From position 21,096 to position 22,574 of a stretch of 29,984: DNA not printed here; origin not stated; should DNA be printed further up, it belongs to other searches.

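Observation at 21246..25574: MJ0158/SelA-like PLP enzyme terminating a dedicated polar amino-acid ABC operon: candidate uncharacterised uptake-and-catabolism module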

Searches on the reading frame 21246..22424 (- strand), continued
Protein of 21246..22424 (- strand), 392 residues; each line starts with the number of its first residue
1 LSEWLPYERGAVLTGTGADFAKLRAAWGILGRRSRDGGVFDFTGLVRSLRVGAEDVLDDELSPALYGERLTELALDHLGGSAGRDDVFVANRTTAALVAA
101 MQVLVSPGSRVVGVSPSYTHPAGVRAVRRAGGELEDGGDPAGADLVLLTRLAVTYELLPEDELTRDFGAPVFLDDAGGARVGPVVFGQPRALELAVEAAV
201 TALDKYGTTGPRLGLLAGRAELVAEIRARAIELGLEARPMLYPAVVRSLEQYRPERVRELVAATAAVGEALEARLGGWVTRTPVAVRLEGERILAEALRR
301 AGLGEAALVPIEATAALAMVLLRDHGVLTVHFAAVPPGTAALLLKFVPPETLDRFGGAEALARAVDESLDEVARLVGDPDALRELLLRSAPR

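Call 85: search_protein_families(library=ncbifam, proteins=[L057:9902-11260:-, L010:11325-12989:+, L066:9396-10415:+, L070:6896-7882:-, L043:9257-10195:+, L069:9316-10200:-, L025:10568-11731:+, L055:6604-7926:+, L059:3142-4353:+, L059:6562-7932:+], max_evalue=1e-10)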
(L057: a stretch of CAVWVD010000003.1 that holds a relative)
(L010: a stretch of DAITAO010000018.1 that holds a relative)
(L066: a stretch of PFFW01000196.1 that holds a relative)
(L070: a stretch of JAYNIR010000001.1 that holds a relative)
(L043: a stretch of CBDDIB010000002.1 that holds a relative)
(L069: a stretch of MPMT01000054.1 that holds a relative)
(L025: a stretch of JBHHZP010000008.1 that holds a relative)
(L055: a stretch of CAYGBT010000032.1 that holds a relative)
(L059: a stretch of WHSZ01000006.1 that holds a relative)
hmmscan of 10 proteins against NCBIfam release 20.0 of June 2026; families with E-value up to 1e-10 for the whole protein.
L057:9902-11260:- (453 aa): 69 families (the best 25 are shown)
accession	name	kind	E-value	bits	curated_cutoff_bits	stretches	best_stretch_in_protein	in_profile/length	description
NF004718.0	PRK06062.1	subfamily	6.9e-190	631.4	472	1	10-452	12-453/454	hypothetical protein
NF005683.0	PRK07481.1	subfamily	1.5e-105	353.8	575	1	22-448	11-450/453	hypothetical protein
NF005102.0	PRK06541.1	equivalog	1.8e-105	353.1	574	1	16-447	11-455/460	aspartate aminotransferase family protein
NF005993.0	PRK08117.1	subfamily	7.9e-105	350.9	574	1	30-447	19-429/433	aspartate aminotransferase family protein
NF006228.0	PRK08360.1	equivalog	4.3e-101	338.7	608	1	29-449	16-428/443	aspartate aminotransferase family protein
NF004426.0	PRK05769.1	equivalog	3.5e-100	335.9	552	1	14-446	17-438/441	acetyl ornithine aminotransferase family protein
NF005447.0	PRK07036.1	equivalog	3.6e-95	319.4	618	1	13-448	9-455/468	aminotransferase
NF005685.0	PRK07483.1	equivalog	8.3e-93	311.6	485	1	38-448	13-438/444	aspartate aminotransferase family protein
NF005812.0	PRK07678.1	subfamily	9.4e-93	311.3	488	1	13-446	6-448/451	aminotransferase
NF005682.0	PRK07480.1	subfamily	1.3e-92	310.9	510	1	12-447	8-451/459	aminotransferase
NF005375.0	PRK06917.1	equivalog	1.7e-91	307.2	535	1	40-445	18-436/448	aspartate aminotransferase family protein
NF004767.0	PRK06105.1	subfamily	1e-88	297.9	517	1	16-450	7-452/460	aminotransferase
NF004755.0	PRK06082.1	equivalog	7.8e-88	294.9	467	1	39-447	57-451/459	aspartate aminotransferase family protein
NF049939.1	HyAminethphonNHLyPbfA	equivalog_domain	2.3e-87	293.3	525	1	40-446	47-440/442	(R)-1-hydroxy-2-aminoethylphosphonate ammonia-lyase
NF005684.0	PRK07482.1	subfamily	1e-81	274.8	687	1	14-445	5-452/464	hypothetical protein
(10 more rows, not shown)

L010:11325-12989:+ (555 aa): 40 families (the best 25 are shown)
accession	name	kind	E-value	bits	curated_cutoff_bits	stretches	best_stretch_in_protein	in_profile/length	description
TIGR01722.1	MMSDH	subfamily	1.8e-220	732.6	448.5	1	65-539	2-477/477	CoA-acylating methylmalonate-semialdehyde dehydrogenase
NF052305.1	DioxValDhHalo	equivalog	3e-103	346.3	750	1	66-536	7-480/483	2,5-dioxovalerate dehydrogenase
NF042993.1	AlphKGSA_gudD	equivalog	5.7e-102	341.9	770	1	64-536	4-479/481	alpha-ketoglutaric semialdehyde dehydrogenase GucD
TIGR02299.1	HpaE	equivalog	4.4e-98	329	638.35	1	64-536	1-475/488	5-carboxymethyl-2-hydroxymuconate semialdehyde dehydrogenase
NF009725.0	PRK13252.1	equivalog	9.9e-98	327.7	593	1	63-535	6-477/488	betaine-aldehyde dehydrogenase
TIGR01804.1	BADH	equivalog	3.9e-97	325.7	668.6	1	67-518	1-454/467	betaine-aldehyde dehydrogenase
NF010000.0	PRK13473.1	subfamily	1.1e-96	324.3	615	1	65-518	4-455/475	aminobutyraldehyde dehydrogenase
NF045735.1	PaDhStyDPseudo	equivalog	1.3e-90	304.4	850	1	67-535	6-479/483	phenylacetaldehyde dehydrogenase StyD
TIGR01780.1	SSADH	subfamily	5.4e-90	302.4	646.35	1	83-529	1-444/448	succinate-semialdehyde dehydrogenase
NF002852.0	PRK03137.1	subfamily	6.1e-88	295.8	648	1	82-538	53-513/514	L-glutamate gamma-semialdehyde dehydrogenase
NF006916.0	PRK09407.1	equivalog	4.8e-86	289.4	521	1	75-537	30-492/526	succinic semialdehyde dehydrogenase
TIGR03216.1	OH_muco_semi_DH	equivalog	1.2e-85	287.9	693.25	1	65-533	2-475/481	2-hydroxymuconic semialdehyde dehydrogenase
NF045736.1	PaDhStyDRhodo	equivalog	1.5e-78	264.5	800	1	67-536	6-476/479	phenylacetaldehyde dehydrogenase StyD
NF006915.0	PRK09406.1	equivalog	3.3e-78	263.6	730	1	85-517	7-438/457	NADP-dependent succinic semialdehyde dehydrogenase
TIGR01237.1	D1pyr5carbox2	equivalog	2.1e-77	261.1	659.65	1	85-539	52-511/511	L-glutamate gamma-semialdehyde dehydrogenase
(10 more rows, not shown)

L066:9396-10415:+ (340 aa): 4 families
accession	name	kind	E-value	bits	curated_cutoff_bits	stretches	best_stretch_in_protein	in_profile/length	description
TIGR01588.1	citE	equivalog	4.2e-52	177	443.4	1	26-333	1-283/288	citrate (pro-3S)-lyase subunit beta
NF038242.1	RipC_Ccl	equivalog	2.6e-50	171.4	375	2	29-191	2-157/268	itaconate degradation C-C-lyase RipC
NF041626.1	malyCoAlyase_Halo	equivalog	1.9e-33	115.9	500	1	49-337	33-317/340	L-malyl-CoA/beta-methylmalyl-CoA lyase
NF041315.1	malate_syn_AceB_Halo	equivalog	2.8e-11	42.8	780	0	51-323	40-305/429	malate synthase AceB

L070:6896-7882:- (329 aa): 21 families
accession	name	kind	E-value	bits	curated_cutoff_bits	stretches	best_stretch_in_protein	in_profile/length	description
NF009714.1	PRK13243.1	equivalog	7.7e-87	291.7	455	1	12-326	2-320/332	glyoxylate reductase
NF011938.0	PRK15409.1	equivalog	7.2e-66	222.4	492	1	12-322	2-312/324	glyoxylate/hydroxypyruvate reductase GhrB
TIGR01327.1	PGDH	equivalog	2.8e-60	204.6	454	1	16-317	3-299/525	phosphoglycerate dehydrogenase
NF005069.0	PRK06487.1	equivalog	2.9e-43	148.1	448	1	68-322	60-314/320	2-hydroxyacid dehydrogenase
NF008759.0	PRK11790.1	equivalog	9.3e-40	136.5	404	1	37-318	36-316/410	phosphoglycerate dehydrogenase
NF005750.0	PRK07574.1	equivalog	2.5e-36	125.6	329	1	68-322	105-360/386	NAD-dependent formate dehydrogenase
NF041369.1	Dhydh_Halo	equivalog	6.3e-36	124.2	400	1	82-308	59-284/305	D-2-hydroxyacid dehydrogenase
NF006263.0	PRK08410.1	equivalog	2.8e-33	115.6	389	1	67-321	53-309/311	D-2-hydroxyacid dehydrogenase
NF000492.1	vanH_gen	exception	2.8e-31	108.8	540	1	47-279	34-257/312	D-lactate dehydrogenase VanH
NF005387.0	PRK06932.1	equivalog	3.4e-31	108.4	492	1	45-320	34-311/314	2-hydroxyacid dehydrogenase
NF005027.0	PRK06436.1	equivalog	2.4e-30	105.7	261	1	76-322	47-283/303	2-hydroxyacid dehydrogenase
NF001309.0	PRK00257.1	equivalog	1.4e-28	99.9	434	1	152-303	111-262/379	4-phosphoerythronate dehydrogenase PdxB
NF006374.0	PRK08605.1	subfamily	1e-27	97.1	356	1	48-279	38-268/332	D-lactate dehydrogenase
NF000371.1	vanH_Agroup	exception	4.1e-25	88.7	700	1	47-278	39-261/322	VanH-A/VanH-Pt family D-lactate dehydrogenase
NF009127.0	PRK12480.1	equivalog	7e-25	87.7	579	1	53-278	43-265/330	D-lactate dehydrogenase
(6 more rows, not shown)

L043:9257-10195:+ (313 aa): 5 families
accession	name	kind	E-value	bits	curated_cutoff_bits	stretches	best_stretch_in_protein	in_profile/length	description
TIGR02317.1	prpB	equivalog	1.4e-48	165.5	354.4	1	32-282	2-255/285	methylisocitrate lyase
NF008455.0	PRK11320.1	equivalog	1.1e-39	136.5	353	1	33-277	9-256/295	methylisocitrate lyase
TIGR02319.1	CPEP_Pphonmut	equivalog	3.1e-36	125.1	420.05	1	34-277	7-253/294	carboxyvinyl-carboxyphosphonate phosphorylmutase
TIGR02321.1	Pphn_pyruv_hyd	equivalog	1.3e-26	93.4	374.4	1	39-276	11-254/290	phosphonopyruvate hydrolase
TIGR02320.1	PEP_mutase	equivalog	1.6e-25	89.7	319.55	1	36-214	2-190/284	phosphoenolpyruvate mutase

L069:9316-10200:- (295 aa): 7 families
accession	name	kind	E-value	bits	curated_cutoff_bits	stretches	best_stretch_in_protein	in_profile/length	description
TIGR01692.1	HIBADH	equivalog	1.8e-43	148.9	291.6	1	12-289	1-288/288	3-hydroxyisobutyrate dehydrogenase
NF043037.1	ThreonDh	equivalog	1.9e-39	135.9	350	1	8-284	3-283/297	L-threonate dehydrogenase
NF008592.0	PRK11559.1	equivalog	6.3e-38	130.7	397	1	9-287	4-285/296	2-hydroxy-3-oxopropionate reductase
TIGR01505.1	tartro_sem_red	equivalog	1.8e-34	119.3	340.75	1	10-285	2-280/291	2-hydroxy-3-oxopropionate reductase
NF012005.0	PRK15461.1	equivalog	1.1e-32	113.4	348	1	9-289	3-287/298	sulfolactaldehyde 3-reductase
NF011633.0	PRK15059.1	equivalog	4.9e-27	94.8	451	1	10-253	3-247/292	2-hydroxy-3-oxopropionate reductase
NF007161.0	PRK09599.1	subfamily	1.6e-15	57.1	271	1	10-179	3-178/302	NADP-dependent phosphogluconate dehydrogenase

L025:10568-11731:+ (388 aa): 9 families
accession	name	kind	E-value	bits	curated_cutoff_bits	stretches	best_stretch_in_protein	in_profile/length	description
NF010039.0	PRK13515.1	equivalog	2.2e-157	523.6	371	1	12-388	4-373/378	carboxylate-amine ligase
NF010043.0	PRK13517.1-3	equivalog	1.5e-94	317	409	1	16-386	9-374/381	glutamate--cysteine ligase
TIGR02050.1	gshA_cyan_rel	subfamily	1.6e-89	300.1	176.4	1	20-305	2-287/287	YbdK family carboxylate-amine ligase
NF010041.0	PRK13517.1-1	subfamily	2.2e-77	260.8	332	1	19-386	6-366/368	glutamate--cysteine ligase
NF010042.0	PRK13517.1-2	equivalog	1.9e-74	250.8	427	1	17-384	10-370/376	glutamate--cysteine ligase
NF010044.0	PRK13517.1-4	equivalog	9.7e-71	238.7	437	1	15-383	11-369/372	glutamate--cysteine ligase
NF010040.1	PRK13516.1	equivalog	7.3e-58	196.4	425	1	16-362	8-353/369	YbdK family carboxylate-amine ligase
NF010045.0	PRK13518.1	equivalog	2.7e-54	184.5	395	1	19-317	14-312/360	glutamate--cysteine ligase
TIGR02048.1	gshA_cyano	equivalog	4.1e-16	58.9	249.05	1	130-372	106-356/376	glutamate--cysteine ligase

L055:6604-7926:+ (441 aa): 31 families (the best 25 are shown)
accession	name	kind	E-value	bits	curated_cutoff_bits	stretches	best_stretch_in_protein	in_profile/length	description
NF006050.0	PRK08197.1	equivalog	1.9e-79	267.3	303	1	74-438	6-383/406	threonine synthase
NF005035.0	PRK06450.1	equivalog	6.3e-77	258.7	301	1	75-439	2-337/338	threonine synthase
NF006205.0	PRK08329.1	equivalog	8.1e-75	252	358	1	78-439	3-346/347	threonine synthase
NF004170.0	PRK05638.1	equivalog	3.1e-63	213.8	421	1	78-439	3-358/442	threonine synthase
TIGR00260.1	thrC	equivalog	1.5e-47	162.5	167.1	1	123-439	2-338/340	threonine synthase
NF004996.0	PRK06381.1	equivalog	4.3e-37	127.8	266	1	158-434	34-316/319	threonine synthase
NF006094.0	PRK08246.1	subfamily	4.1e-29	102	331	1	154-415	36-284/310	serine/threonine dehydratase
NF005292.0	PRK06815.1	equivalog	7.1e-25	87.7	371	1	156-416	37-290/320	threonine/serine dehydratase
TIGR01127.1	ilvA_1Cterm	equivalog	1.3e-24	87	378.75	1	155-415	15-267/380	threonine ammonia-lyase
NF005600.0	PRK07334.1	equivalog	2.5e-20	72.5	496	1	156-411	44-289/408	threonine ammonia-lyase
NF005680.0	PRK07476.1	equivalog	3.6e-20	72.2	413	1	156-435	39-309/326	hydroxyectoine utilization dehydratase EutB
NF004771.0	PRK06110.1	equivalog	6.5e-20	71.5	317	1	156-435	37-305/323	threonine dehydratase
NF045641.2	BHydaspDhtseBhcB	equivalog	1.8e-19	70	550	1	160-417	40-288/312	beta-hydroxyaspartate dehydratase BhcB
TIGR01136.1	cysKM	subfamily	7.9e-17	61.5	344.15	1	143-309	6-185/299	cysteine synthase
NF007989.0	PRK10717.1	equivalog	2.8e-16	59.5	387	1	145-420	15-295/334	cysteine synthase A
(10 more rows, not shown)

L059:3142-4353:+ (404 aa): 8 families
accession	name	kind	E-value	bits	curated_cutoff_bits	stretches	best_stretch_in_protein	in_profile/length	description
NF052482.1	sulfolyase_CuyA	equivalog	1.7e-143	477.4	450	1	74-403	1-331/332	D-cysteate sulfo-lyase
NF003030.0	PRK03910.1-3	equivalog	2.1e-85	286.9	429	1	75-401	9-333/338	D-cysteine desulfhydrase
TIGR01275.1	ACC_deam_rel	subfamily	1.5e-83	280.7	289.4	1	92-400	8-318/321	pyridoxal phosphate-dependent enzymes, D-cysteine desulfhydrase family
NF052537.1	CoM_syn_XcbE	exception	7.2e-78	262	450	1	77-397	4-321/322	coenzyme M biosynthesis enzyme XcbE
NF003032.0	PRK03910.1-5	equivalog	1.6e-77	260.9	469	1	75-400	6-327/330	D-cysteine desulfhydrase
NF003029.0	PRK03910.1-1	equivalog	4.5e-74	249.8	610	1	75-400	5-325/328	D-cysteine desulfhydrase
TIGR01274.1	ACC_deam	equivalog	2.5e-68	230.7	392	1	76-403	2-334/337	1-aminocyclopropane-1-carboxylate deaminase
NF010646.0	PRK14045.1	equivalog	9.5e-64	215.7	550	1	76-399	9-321/329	1-aminocyclopropane-1-carboxylate deaminase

L059:6562-7932:+ (457 aa): 4 families
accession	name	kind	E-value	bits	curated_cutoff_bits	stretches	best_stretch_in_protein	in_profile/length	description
NF008425.0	PRK11259.1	equivalog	2e-123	412.1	257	1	81-453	3-376/377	N-methyl-L-tryptophan oxidase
TIGR01377.1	soxA_mon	subfamily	5.7e-88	295.2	479.65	1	83-453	1-376/381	amino oxidase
TIGR02352.1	thiamin_ThiO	equivalog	2.7e-12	46.4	250.8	0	85-299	1-223/351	glycine oxidase ThiO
TIGR03364.1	HpnW_proposed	hypoth_equivalog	8.5e-11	41.5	285.1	0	83-290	1-204/365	TIGR03364 family FAD-dependent oxidoreductase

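Call 86: search_protein_families(library=ncbifam, proteins=[L093:3342-4847:+, L093:2420-3313:+, L093:4871-6004:+, L093:7299-8309:+, L093:8346-9194:+, L089:3330-5330:+, L089:5340-6452:+, L086:8376-9659:-, L017:1307-2581:+, L093:6001-7302:+], max_evalue=1e-8)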
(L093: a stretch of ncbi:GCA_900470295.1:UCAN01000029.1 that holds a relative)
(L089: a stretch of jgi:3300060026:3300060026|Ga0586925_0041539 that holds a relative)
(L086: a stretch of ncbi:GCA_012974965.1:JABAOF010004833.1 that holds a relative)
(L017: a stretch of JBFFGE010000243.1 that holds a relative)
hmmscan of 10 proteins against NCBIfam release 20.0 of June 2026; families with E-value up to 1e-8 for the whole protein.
L093:3342-4847:+ (501 aa): 40 families (the best 25 are shown)
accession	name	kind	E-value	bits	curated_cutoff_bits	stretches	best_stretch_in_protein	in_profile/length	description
NF045735.1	PaDhStyDPseudo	equivalog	1.7e-126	422.7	850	1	25-499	6-481/483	phenylacetaldehyde dehydrogenase StyD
TIGR01804.1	BADH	equivalog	1.5e-124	416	668.6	1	26-494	2-466/467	betaine-aldehyde dehydrogenase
NF010000.0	PRK13473.1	subfamily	2.2e-122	409.1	615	1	24-500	5-473/475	aminobutyraldehyde dehydrogenase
NF009725.0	PRK13252.1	equivalog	1.6e-120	402.8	593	1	24-501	9-481/488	betaine-aldehyde dehydrogenase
TIGR02299.1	HpaE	equivalog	5.8e-119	397.9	638.35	1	24-500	3-477/488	5-carboxymethyl-2-hydroxymuconate semialdehyde dehydrogenase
NF045736.1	PaDhStyDRhodo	equivalog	2.1e-113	379.4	800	1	25-500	6-478/479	phenylacetaldehyde dehydrogenase StyD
NF050026.1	AcaldDHExaC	equivalog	1.8e-111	373.2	900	1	24-499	18-493/503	acetaldehyde dehydrogenase ExaC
NF042993.1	AlphKGSA_gudD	equivalog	6.4e-110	368.1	770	1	25-499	7-480/481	alpha-ketoglutaric semialdehyde dehydrogenase GucD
NF040648.1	lactal_redase_Meth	equivalog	2.1e-104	350.2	650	1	25-499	2-462/463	lactaldehyde dehydrogenase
TIGR01780.1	SSADH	subfamily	2.8e-102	342.9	646.35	1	42-491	2-444/448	succinate-semialdehyde dehydrogenase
NF052305.1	DioxValDhHalo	equivalog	2.6e-98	330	750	1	25-498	8-480/483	2,5-dioxovalerate dehydrogenase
TIGR03216.1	OH_muco_semi_DH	equivalog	3.3e-96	322.8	693.25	1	25-500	4-480/481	2-hydroxymuconic semialdehyde dehydrogenase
TIGR03374.1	ABALDH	equivalog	9.1e-96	321.5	909.3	1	25-499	5-471/472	aminobutyraldehyde dehydrogenase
NF007497.0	PRK10090.1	equivalog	1.5e-93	314.2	500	1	25-491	10-469/480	aldehyde dehydrogenase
NF006916.0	PRK09407.1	equivalog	2e-92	310.5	521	1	36-499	33-492/526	succinic semialdehyde dehydrogenase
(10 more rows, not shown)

L093:2420-3313:+ (297 aa): 10 families
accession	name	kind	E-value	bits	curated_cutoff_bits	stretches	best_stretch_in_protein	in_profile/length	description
TIGR01505.1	tartro_sem_red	equivalog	1.8e-61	207.9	340.75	1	4-290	2-290/291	2-hydroxy-3-oxopropionate reductase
TIGR01692.1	HIBADH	equivalog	5.2e-61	206.5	291.6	1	6-282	1-286/288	3-hydroxyisobutyrate dehydrogenase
NF008592.0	PRK11559.1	equivalog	4.1e-60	203.6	397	1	2-291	3-294/296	2-hydroxy-3-oxopropionate reductase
NF012005.0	PRK15461.1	equivalog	4.3e-56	190.3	348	1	1-282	1-285/298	sulfolactaldehyde 3-reductase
NF043037.1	ThreonDh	equivalog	1.8e-45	155.7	350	1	3-291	4-290/297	L-threonate dehydrogenase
NF011633.0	PRK15059.1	equivalog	1.3e-38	132.8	451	1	4-284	3-284/292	2-hydroxy-3-oxopropionate reductase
NF007161.0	PRK09599.1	subfamily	2.1e-25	89.5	271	1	4-224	3-230/302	NADP-dependent phosphogluconate dehydrogenase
TIGR00872.1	gnd_rel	equivalog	7.2e-19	68.1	297.2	1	4-189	3-189/299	phosphogluconate dehydrogenase (NAD(+)-dependent, decarboxylating)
NF006765.0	PRK09287.1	equivalog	2.6e-12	46.4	413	1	3-176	5-188/476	NADP-dependent phosphogluconate dehydrogenase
TIGR00873.1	gnd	equivalog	1.7e-10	40.3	426.7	1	4-176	2-184/467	decarboxylating NADP(+)-dependent phosphogluconate dehydrogenase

L093:4871-6004:+ (377 aa): 0 families

L093:7299-8309:+ (336 aa): 0 families

L093:8346-9194:+ (282 aa): 10 families
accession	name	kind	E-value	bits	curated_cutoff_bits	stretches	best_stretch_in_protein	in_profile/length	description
TIGR01096.1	3A0103s03R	subfamily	7e-32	110.9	256.35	1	17-266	4-250/250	lysine/arginine/ornithine ABC transporter substrate-binding protein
NF008885.0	PRK11917.1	equivalog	1.8e-25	89.9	373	1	16-243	14-240/259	bifunctional adhesin/ABC transporter aspartate/glutamate-binding protein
NF008426.0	PRK11260.1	equivalog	1e-21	77.4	312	1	10-268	8-262/266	cystine ABC transporter substrate-binding protein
NF041765.1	ArtJ_Ecoli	equivalog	5.5e-18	65.4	510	1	41-266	21-241/243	arginine ABC transporter substrate-binding protein ArtJ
NF007029.0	PRK09495.1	equivalog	2e-14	54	303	1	39-270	23-247/248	glutamine ABC transporter substrate-binding protein GlnH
NF008063.0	PRK10797.1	subfamily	2.6e-13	49.8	375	1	12-161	6-164/302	glutamate/aspartate ABC transporter substrate-binding protein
NF041764.1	ArtI_Ecoli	equivalog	2.9e-12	46.5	522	1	49-266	29-241/243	arginine ABC transporter substrate-binding protein ArtI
NF011583.0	PRK15007.1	subfamily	1.7e-11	44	358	1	49-266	29-241/243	arginine ABC transporter substrate-binding protein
NF052427.1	StpK7MSMEG_1200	equivalog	1.4e-10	40.3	900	1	23-135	344-452/601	serine/threonine protein kinase StpK7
NF011965.0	PRK15437.1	equivalog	4.4e-09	36.3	459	1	43-203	28-186/260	histidine ABC transporter substrate-binding protein HisJ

L089:3330-5330:+ (666 aa): 2 families
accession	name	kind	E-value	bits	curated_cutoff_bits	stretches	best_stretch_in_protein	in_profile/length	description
TIGR00066.1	g_glut_trans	equivalog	2.1e-88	297.1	357.85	1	52-481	1-463/518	gamma-glutamyltransferase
NF007187.0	PRK09615.1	equivalog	7.1e-71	239.2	990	1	48-478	46-517/581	gamma-glutamyltransferase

L089:5340-6452:+ (370 aa): 1 family
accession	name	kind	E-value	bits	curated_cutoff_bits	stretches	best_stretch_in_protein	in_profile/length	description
NF038314.1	epimerase_MslH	equivalog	3e-27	95.1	700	1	66-185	32-153/439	lasso peptide C-terminal Trp epimerase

L086:8376-9659:- (427 aa): 1 family
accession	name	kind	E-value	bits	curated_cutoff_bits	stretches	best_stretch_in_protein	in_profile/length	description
TIGR03576.1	pyridox_MJ0158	hypoth_equivalog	4.6e-62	210.2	304.45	1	33-395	8-340/346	TIGR03576 family pyridoxal phosphate-dependent enzyme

L017:1307-2581:+ (425 aa): 7 families
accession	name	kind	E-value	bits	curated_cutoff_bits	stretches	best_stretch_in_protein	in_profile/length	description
NF052585.1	SucGlutTfsCaiB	equivalog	6.8e-84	281.8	750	1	31-410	4-389/394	succinate--glutarate CoA-transferase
NF041294.1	Scnl_mescCoAtase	equivalog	9.7e-71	238.9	700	1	36-406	5-380/381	succinyl-CoA:mesaconate CoA-transferase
NF003809.0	PRK05398.1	subfamily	1e-69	235.1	442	2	31-239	1-206/416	formyl-CoA transferase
NF008511.0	PRK11430.1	equivalog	1.7e-68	231.5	522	1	32-381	7-357/381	CoA:oxalate CoA-transferase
TIGR03253.1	oxalate_frc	equivalog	1.2e-65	221.8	504.2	2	33-239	2-205/416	formyl-CoA transferase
NF002914.1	PRK03525.1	equivalog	4.1e-50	170.9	413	1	34-425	9-397/400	L-carnitine CoA-transferase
TIGR04253.1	mesacon_CoA_iso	equivalog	6.5e-24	84.6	725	1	36-425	4-400/403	2-methylfumaryl-CoA isomerase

L093:6001-7302:+ (433 aa): 1 family
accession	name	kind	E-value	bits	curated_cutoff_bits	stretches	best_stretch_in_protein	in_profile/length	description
TIGR03576.1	pyridox_MJ0158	hypoth_equivalog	1.3e-58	198.9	304.45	1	39-388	2-323/346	TIGR03576 family pyridoxal phosphate-dependent enzyme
